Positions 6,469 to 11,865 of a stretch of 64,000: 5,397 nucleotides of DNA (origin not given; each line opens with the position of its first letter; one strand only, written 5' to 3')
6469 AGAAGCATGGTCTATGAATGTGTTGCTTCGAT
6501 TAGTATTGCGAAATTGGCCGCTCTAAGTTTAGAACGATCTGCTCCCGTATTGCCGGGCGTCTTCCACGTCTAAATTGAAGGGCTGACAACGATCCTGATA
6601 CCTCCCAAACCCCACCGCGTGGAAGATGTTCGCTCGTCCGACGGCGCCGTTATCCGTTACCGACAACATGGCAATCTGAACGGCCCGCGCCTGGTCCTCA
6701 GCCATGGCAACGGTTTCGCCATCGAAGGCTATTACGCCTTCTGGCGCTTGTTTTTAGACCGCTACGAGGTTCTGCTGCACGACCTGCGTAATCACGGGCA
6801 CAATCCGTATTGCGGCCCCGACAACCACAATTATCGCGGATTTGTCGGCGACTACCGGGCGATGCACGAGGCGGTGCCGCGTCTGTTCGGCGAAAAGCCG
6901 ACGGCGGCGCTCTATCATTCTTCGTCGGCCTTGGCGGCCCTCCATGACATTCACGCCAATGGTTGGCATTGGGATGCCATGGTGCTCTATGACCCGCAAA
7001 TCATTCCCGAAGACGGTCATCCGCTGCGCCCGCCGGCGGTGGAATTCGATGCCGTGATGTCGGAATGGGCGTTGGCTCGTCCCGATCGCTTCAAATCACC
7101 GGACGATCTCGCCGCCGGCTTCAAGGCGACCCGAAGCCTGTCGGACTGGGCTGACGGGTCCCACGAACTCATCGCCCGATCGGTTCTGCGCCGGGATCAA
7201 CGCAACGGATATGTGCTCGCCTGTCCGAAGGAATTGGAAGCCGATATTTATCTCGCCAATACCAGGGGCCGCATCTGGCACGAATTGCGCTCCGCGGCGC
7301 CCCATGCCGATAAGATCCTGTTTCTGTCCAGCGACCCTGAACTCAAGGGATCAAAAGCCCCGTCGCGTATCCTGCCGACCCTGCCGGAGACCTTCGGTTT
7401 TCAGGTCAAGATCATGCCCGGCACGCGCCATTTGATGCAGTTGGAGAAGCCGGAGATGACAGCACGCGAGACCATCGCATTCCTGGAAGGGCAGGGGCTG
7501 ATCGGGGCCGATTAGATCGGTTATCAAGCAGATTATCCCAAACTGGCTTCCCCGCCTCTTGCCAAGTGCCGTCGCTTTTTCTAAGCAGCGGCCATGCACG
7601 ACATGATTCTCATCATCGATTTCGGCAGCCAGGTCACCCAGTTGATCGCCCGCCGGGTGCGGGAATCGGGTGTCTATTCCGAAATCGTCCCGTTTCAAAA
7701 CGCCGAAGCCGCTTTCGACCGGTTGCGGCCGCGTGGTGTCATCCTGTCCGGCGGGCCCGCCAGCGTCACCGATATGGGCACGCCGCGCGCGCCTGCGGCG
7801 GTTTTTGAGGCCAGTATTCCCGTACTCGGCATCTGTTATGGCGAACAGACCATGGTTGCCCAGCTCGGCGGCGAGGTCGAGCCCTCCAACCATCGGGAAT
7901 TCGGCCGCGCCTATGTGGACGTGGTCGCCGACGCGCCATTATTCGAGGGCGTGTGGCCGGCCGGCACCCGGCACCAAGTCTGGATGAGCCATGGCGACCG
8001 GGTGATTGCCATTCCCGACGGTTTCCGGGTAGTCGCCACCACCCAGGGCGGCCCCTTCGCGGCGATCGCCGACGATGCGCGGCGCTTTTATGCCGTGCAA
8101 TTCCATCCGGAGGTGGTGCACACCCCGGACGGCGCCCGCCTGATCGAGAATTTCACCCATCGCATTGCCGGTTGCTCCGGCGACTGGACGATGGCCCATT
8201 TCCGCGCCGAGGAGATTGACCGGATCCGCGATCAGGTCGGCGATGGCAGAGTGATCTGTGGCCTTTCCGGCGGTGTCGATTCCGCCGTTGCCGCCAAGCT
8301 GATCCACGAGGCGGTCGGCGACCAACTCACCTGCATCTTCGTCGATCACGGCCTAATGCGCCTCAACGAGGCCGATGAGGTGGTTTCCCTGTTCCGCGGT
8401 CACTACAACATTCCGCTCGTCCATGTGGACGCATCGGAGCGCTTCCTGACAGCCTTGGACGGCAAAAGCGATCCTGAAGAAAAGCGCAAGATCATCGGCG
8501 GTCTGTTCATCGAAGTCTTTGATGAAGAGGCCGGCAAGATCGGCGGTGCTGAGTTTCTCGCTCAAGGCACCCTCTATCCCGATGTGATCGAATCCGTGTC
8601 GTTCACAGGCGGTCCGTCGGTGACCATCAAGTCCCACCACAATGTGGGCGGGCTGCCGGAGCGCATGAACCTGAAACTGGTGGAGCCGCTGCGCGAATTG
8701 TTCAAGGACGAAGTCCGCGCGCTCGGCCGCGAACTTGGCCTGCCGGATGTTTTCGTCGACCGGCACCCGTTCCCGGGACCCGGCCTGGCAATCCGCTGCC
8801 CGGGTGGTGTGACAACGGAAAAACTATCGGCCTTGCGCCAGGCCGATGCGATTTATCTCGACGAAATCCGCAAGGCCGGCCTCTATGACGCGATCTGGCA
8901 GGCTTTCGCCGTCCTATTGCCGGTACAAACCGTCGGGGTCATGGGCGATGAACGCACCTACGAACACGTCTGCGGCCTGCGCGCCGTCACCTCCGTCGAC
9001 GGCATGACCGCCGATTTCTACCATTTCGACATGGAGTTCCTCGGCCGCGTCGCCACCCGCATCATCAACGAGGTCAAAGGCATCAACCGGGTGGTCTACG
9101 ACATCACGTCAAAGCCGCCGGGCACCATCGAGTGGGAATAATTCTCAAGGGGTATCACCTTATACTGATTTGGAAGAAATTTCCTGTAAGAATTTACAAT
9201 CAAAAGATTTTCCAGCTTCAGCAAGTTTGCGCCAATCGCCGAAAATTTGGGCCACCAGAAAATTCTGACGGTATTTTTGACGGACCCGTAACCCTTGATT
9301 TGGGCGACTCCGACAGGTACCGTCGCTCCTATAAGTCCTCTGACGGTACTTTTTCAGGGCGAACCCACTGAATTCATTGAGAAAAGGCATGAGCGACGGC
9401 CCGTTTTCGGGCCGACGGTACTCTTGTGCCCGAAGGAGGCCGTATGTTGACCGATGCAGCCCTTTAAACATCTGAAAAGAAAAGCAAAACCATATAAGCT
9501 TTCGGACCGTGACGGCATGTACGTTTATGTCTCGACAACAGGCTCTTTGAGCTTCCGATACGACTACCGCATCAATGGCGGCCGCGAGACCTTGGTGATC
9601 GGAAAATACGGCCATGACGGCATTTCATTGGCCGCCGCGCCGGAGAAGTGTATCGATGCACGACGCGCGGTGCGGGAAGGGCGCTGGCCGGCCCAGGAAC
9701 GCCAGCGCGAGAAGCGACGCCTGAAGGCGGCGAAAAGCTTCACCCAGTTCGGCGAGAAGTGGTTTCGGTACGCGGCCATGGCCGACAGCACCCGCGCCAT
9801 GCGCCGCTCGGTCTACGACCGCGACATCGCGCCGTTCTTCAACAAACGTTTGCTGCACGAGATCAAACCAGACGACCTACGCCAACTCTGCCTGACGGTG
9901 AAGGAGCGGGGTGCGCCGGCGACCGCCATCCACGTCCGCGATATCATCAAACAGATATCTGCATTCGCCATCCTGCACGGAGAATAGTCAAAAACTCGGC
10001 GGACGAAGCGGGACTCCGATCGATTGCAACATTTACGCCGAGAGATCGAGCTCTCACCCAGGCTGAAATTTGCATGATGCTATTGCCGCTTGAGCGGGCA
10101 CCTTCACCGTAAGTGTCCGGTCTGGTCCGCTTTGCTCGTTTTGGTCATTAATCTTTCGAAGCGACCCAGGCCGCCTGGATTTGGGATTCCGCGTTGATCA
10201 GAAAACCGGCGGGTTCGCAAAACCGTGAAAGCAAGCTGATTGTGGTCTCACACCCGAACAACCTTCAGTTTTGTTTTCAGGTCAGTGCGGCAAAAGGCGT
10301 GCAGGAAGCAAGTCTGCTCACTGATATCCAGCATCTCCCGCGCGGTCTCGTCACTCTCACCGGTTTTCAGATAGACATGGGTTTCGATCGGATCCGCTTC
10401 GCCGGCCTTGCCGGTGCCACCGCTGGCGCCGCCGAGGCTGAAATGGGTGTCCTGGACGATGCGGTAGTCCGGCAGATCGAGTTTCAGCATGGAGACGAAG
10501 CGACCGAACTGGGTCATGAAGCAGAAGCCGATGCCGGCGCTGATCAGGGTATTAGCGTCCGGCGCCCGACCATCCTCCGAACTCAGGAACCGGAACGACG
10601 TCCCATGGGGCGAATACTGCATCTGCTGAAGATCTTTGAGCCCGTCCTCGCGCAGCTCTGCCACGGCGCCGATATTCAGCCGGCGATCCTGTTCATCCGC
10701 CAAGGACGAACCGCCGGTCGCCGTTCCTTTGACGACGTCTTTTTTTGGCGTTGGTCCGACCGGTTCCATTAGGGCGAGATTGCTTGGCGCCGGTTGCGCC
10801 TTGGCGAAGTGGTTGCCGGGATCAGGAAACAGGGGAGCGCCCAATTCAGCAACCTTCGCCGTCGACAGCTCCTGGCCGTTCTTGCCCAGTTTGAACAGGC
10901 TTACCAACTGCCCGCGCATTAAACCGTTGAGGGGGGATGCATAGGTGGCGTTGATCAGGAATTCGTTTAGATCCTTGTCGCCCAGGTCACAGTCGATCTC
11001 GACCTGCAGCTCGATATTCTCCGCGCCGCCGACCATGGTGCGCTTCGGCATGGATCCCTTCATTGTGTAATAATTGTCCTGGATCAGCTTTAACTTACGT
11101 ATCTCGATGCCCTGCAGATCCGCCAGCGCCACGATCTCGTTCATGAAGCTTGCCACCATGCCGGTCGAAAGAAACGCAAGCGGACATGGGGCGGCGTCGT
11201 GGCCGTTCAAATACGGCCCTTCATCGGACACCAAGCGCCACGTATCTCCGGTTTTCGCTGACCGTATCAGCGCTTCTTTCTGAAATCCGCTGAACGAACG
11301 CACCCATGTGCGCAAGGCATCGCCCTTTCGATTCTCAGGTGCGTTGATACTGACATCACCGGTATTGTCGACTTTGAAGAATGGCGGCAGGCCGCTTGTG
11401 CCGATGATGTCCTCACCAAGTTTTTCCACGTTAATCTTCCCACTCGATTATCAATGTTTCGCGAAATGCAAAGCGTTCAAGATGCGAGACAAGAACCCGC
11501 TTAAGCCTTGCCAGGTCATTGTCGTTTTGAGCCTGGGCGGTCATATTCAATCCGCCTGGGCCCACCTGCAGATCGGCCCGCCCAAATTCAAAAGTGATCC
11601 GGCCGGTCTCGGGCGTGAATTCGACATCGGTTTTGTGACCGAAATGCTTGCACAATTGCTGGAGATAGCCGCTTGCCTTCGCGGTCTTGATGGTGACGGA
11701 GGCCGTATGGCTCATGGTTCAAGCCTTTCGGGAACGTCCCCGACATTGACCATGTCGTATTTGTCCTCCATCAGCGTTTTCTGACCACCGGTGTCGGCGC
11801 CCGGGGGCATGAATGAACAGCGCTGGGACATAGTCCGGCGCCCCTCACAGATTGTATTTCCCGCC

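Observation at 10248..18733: Nine-gene operon combining a TRAP importer with two LigE/LigF-like GST paralogs, SDR, ALDH, a tandem OsmC-like protein and DUF2218: candidate undescribed glutathione-dependent catabolic pathway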

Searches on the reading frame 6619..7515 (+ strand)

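Call 60: search_protein_families(library=pfam, proteins=[window:6619-7515:+], max_evalue=0.001)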
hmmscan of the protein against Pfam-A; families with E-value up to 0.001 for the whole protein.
window:6619-7515:+ (298 aa): 2 families
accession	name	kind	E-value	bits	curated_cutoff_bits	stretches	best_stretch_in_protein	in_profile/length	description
PF12697.13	Abhydrolase_6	-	5.7e-10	40.7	26.3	1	25-283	1-216/217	Alpha/beta hydrolase family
PF12146.15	Hydrolase_4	-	3.7e-05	23.6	27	1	25-140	7-123/239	Serine aminopeptidase, S33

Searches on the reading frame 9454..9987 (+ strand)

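Call 60: search_protein_families(library=pfam, proteins=[window:9454-9987:+], max_evalue=0.001)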
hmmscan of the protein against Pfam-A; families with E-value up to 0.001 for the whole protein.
window:9454-9987:+ (177 aa): 2 families
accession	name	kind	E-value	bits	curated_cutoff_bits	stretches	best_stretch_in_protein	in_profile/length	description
PF13356.12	Arm-DNA-bind_3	-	4.9e-15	55.9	27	1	9-86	8-83/83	Arm DNA-binding domain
PF22022.2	Phage_int_M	-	5.8e-09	36.5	27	1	96-176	1-83/96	Phage integrase central domain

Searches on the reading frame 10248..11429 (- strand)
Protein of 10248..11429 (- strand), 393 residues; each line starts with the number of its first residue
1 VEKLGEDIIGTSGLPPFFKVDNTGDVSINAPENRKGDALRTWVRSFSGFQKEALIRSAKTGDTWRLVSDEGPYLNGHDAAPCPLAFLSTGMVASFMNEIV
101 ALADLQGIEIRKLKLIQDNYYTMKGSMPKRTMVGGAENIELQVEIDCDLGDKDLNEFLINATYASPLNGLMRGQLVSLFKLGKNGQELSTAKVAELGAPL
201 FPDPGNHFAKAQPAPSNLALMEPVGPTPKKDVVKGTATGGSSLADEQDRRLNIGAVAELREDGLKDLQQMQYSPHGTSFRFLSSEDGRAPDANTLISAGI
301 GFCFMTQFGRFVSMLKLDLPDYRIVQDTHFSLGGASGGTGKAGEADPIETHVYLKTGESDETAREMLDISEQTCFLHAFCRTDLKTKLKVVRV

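Call 4: search_protein_families(library=pfam, proteins=[window:10248-11429:-], max_evalue=0.01)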
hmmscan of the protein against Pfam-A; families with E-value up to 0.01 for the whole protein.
window:10248-11429:- (393 aa): 1 family
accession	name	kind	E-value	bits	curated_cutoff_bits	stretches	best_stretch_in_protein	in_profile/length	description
PF02566.24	OsmC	-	1.3e-15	58.1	27.5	2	286-388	2-99/100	OsmC-like protein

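Call 5: search_protein_families(library=ncbifam, proteins=[window:10248-11429:-], max_evalue=0.01)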
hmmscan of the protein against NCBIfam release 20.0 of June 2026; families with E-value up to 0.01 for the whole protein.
window:10248-11429:- (393 aa): 1 family
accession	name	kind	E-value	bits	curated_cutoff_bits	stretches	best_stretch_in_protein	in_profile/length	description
NF041052.1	OsmC_like_Se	domain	4.1e-31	107.8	95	2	287-387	37-137/144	OsmC-related (seleno)protein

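Call 19: search_solved_structures(query=window:10248-11429:-, max_evalue=0.01, show_alignments=1)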
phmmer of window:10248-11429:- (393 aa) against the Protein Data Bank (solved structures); distinct sequences matched with E-value up to 0.01: 0.

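Call 52: find_homologous_proteins(query=window:10248-11429:-, max_evalue=0.00001)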
Query window:10248-11429:- (393 aa): 2301 proteins with E <= 0.00001 among 8000 candidates; the best 120 are listed.
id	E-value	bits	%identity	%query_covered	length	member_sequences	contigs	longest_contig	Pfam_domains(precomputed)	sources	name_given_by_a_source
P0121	7.9e-263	889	100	100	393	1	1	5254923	PF02566.25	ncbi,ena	-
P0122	7.9e-240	814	91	100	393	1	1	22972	PF02566.25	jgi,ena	jgi:organic hydroperoxide reductase OsmC/OhrA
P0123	2.0e-239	812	91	100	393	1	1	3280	PF02566.25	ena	-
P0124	3.8e-239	811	91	100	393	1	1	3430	PF02566.25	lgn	-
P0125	5.5e-239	811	91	100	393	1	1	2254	PF02566.25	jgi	-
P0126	7.7e-237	804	90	100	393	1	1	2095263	PF02566.25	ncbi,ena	-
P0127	6.8e-236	801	90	100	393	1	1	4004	PF02566.25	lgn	-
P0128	9.6e-236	800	90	100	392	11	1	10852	PF02566.25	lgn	-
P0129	2.9e-235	798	89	100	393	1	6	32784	PF02566.25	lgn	-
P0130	2.6e-233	792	89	100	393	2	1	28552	PF02566.25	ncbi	-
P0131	1.1e-232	790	89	100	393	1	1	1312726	PF02566.25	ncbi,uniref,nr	ncbi:OsmC family protein [Shimia sp. Alg240-R146]|uniref:OsmC family protein n=1 Tax=Shimia sp. Alg2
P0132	1.2e-232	790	89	100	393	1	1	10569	PF02566.25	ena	-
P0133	1.2e-232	790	88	100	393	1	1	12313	PF02566.25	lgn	-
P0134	4.2e-232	788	89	100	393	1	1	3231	PF02566.25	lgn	-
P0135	2.0e-231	786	88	100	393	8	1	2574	PF02566.25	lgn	-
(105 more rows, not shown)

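Call 61: predict_structure(alignment_id=A2)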
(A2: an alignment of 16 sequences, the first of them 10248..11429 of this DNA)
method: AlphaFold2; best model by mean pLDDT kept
length: 393 residues; sequences in the alignment: 16
mean_pLDDT: 36.6   pTM: 0.37
mean pLDDT of the five models: 36.6, 36.5, 35.7, 33.2, 32.6
residues with pLDDT >= 90: 0; 70-90: 14; 50-70: 48; < 50: 331
segments of 3 or more residues with pLDDT < 50: 1-87, 118-139, 163-358, 368-387
pLDDT, mean of each block of 10 residues (from residue 1): 34 36 34 28 25 27 21 25 46 55 66 54 32 37 66 69 44 32 32 32 26 25 24 22 25 26 27 25 29 45 45 36 35 28 31 45 49 40 44 63
secondary structure, 60 per line:
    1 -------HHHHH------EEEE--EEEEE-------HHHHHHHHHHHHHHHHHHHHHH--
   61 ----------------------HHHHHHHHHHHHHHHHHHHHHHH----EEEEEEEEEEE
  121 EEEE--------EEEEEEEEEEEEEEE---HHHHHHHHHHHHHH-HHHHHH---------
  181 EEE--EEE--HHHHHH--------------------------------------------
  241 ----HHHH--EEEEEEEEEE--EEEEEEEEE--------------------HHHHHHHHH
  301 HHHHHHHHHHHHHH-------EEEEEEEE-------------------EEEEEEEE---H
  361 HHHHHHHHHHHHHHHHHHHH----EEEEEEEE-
elements in order: H8-12 E19-22 E25-29 H37-58 H83-105 E110-124 E133-147 H151-164 H166-171 E181-183 E186-188 H191-196 H245-248 E251-260 E263-271 H292-314 E322-329 E349-356 H360-380 E385-392

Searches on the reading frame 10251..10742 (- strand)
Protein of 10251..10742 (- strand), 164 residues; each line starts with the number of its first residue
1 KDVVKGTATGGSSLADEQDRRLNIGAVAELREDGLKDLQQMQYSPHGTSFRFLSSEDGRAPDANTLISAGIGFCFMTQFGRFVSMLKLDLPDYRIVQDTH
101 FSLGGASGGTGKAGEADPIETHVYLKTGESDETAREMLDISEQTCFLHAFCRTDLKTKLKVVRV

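Call 62: search_protein_families(library=pfam, proteins=[window:10251-10742:-], max_evalue=1)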
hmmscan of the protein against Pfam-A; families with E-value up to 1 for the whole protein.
seq(164 aa): 1 family
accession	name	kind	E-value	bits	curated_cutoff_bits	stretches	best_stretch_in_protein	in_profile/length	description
PF02566.24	OsmC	-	4.3e-09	37.1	27.5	1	57-159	2-99/100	OsmC-like protein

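Call 63: search_protein_families(library=ncbifam, proteins=[window:10251-10742:-], max_evalue=1)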
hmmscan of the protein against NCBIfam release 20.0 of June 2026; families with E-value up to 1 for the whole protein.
seq(164 aa): 1 family
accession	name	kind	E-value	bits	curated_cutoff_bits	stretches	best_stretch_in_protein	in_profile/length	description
NF041052.1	OsmC_like_Se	domain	9.5e-16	58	95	1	58-159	37-138/144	OsmC-related (seleno)protein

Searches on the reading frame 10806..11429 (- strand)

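Call 62: search_protein_families(library=pfam, proteins=[window:10806-11429:-], max_evalue=1)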
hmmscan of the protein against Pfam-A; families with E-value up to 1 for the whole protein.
seq(208 aa): 1 family
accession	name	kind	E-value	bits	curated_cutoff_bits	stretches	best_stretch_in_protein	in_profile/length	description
PF02566.24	OsmC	-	3.5e-05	24.6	27.5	1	76-171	1-91/100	OsmC-like protein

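Call 63: search_protein_families(library=ncbifam, proteins=[window:10806-11429:-], max_evalue=1)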
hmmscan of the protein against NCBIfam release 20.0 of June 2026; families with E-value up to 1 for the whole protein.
seq(208 aa): 1 family
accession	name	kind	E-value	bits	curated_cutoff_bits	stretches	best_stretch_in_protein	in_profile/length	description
NF041052.1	OsmC_like_Se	domain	2.4e-14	53.5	95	1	58-162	21-121/144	OsmC-related (seleno)protein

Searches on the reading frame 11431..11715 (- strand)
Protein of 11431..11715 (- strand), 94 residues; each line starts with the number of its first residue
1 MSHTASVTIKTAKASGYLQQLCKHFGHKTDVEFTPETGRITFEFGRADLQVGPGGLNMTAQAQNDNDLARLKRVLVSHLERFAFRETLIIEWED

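Call 4: search_protein_families(library=pfam, proteins=[window:11431-11715:-], max_evalue=0.01)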
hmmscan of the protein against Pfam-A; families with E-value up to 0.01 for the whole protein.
window:11431-11715:- (94 aa): 1 family
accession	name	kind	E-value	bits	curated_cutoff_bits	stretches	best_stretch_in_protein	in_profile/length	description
PF09981.14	DUF2218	-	1.3e-30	106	29.1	1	8-93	3-88/88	Uncharacterized protein conserved in bacteria (DUF2218)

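Call 5: search_protein_families(library=ncbifam, proteins=[window:11431-11715:-], max_evalue=0.01)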
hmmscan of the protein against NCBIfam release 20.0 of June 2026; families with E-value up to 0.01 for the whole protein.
window:11431-11715:- (94 aa): 0 families

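Call 43: search_solved_structures(query=window:11431-11715:-, max_evalue=1, show_alignments=1)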
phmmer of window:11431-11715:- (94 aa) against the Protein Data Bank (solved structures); distinct sequences matched with E-value up to 1: 2.
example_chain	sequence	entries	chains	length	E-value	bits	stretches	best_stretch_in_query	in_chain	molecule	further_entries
2jpi_A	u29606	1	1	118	1.6e-15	60.2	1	8-93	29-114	Hypothetical protein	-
3zi5_A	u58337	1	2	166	0.15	15.6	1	29-80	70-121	RESTRICTION ENDONUCLEASE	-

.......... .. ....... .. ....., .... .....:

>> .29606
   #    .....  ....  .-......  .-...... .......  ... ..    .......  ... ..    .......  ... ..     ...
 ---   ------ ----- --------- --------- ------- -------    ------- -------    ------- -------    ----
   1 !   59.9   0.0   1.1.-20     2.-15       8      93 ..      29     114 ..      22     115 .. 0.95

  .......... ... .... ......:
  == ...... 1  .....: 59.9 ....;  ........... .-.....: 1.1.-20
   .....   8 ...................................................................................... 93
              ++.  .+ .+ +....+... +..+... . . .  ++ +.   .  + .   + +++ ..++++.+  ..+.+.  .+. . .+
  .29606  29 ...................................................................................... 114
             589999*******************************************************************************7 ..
